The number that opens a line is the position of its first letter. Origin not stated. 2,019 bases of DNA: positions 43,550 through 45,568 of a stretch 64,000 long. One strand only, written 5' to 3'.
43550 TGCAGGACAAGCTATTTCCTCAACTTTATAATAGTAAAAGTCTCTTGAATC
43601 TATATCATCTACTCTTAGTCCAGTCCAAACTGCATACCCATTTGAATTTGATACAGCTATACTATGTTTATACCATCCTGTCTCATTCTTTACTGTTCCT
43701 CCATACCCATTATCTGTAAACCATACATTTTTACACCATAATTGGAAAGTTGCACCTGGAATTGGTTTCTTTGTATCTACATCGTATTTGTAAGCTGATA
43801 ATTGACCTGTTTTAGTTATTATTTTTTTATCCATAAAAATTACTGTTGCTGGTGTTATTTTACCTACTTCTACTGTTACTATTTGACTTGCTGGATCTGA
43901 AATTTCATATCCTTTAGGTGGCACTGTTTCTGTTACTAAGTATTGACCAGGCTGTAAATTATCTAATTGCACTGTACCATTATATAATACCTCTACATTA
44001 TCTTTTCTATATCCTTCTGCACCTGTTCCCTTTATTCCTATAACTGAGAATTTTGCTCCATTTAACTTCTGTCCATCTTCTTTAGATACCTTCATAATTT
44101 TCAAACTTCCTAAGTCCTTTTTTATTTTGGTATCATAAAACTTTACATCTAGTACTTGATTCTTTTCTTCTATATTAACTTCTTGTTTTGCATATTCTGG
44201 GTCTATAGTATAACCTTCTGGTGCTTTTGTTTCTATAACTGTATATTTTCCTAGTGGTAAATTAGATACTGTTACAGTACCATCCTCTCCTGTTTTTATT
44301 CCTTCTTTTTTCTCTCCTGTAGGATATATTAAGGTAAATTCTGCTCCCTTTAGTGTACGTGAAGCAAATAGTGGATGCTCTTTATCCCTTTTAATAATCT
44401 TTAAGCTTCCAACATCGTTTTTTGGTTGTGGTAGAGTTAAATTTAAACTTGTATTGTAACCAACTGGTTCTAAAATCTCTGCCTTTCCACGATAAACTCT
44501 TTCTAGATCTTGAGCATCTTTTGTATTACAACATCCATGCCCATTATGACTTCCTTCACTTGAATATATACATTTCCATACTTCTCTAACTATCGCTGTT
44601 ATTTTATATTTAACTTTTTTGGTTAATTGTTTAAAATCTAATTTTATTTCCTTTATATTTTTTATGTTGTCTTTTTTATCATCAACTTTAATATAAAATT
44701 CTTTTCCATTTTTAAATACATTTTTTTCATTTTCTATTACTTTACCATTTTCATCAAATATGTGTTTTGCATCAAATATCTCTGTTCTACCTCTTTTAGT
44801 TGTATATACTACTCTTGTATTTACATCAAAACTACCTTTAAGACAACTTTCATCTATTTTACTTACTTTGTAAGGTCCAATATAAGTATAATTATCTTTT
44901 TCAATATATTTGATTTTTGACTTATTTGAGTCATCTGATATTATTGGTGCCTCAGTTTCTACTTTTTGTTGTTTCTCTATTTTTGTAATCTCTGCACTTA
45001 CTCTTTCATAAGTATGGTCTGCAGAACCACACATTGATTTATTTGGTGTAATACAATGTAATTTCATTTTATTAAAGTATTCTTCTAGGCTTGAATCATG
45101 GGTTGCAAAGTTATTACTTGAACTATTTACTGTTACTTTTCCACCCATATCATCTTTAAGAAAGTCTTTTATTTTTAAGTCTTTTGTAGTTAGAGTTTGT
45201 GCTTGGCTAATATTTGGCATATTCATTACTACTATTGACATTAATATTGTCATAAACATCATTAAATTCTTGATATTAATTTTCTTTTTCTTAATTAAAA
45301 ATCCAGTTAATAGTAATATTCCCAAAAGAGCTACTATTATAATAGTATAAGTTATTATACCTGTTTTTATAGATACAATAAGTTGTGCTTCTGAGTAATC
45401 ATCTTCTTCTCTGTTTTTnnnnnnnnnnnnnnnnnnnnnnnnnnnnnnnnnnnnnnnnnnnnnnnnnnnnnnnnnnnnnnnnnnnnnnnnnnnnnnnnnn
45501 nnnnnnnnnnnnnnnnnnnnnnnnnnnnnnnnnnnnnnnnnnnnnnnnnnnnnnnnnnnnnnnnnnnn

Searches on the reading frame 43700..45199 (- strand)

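Call 83: search_protein_families(library=pfam, proteins=[window:43700-45199:-], max_evalue=1)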
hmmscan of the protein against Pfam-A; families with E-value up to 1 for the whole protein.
window:43700-45199:- (500 aa): 7 families
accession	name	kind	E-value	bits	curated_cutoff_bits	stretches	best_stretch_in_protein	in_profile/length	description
PF17802.7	SpaA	-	3.2e-35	120.6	23.1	3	264-357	1-90/91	Prealbumin-like fold domain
PF24547.1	DUF7601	-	2.7e-06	28.4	27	1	297-358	54-116/116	Domain of unknown function (DUF7601)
PF17210.9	SdrD_B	-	1.9e-05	25.3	29.7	1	283-338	24-78/112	SdrD B-like domain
PF13620.12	CarboxypepD_reg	-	0.00057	20.6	32.3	1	282-322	13-53/82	Carboxypeptidase regulatory-like domain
PF21595.3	CCL2-like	-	0.058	13.9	27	1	252-350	17-113/127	CCL2 lectin-like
PF17339.8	PH_15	-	0.62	10.5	22.8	0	434-487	9-63/107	PH domain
PF14659.12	Phage_int_SAM_3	-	0.94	10.2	22.6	0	355-378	29-52/58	Phage integrase, N-terminal SAM-like domain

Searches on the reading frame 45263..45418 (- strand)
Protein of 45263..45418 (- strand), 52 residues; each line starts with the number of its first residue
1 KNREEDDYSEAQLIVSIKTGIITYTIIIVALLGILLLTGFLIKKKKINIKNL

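Call 53: search_protein_families(library=ncbifam, proteins=[window:45263-45418:-], max_evalue=10)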
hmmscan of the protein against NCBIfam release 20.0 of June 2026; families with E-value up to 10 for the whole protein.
seq(52 aa): 4 families
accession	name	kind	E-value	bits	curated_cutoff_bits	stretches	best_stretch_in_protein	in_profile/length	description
TIGR01167.1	LPXTG_anchor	domain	0.033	14.8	15.9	1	18-46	4-32/34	LPXTG cell wall anchor domain-containing protein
NF040558.1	CAS_Csx18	equivalog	0.039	13.8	50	1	13-34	12-33/64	CRISPR-associated protein Csx18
NF033846.1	Rumino_NPXTG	domain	0.041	14.2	23.5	1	26-46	10-30/30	NPXTG-anchored protein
NF045712.1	sulf_resp_HmcD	equivalog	0.056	13.4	34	1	21-45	13-37/38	sulfate respiration complex protein HmcD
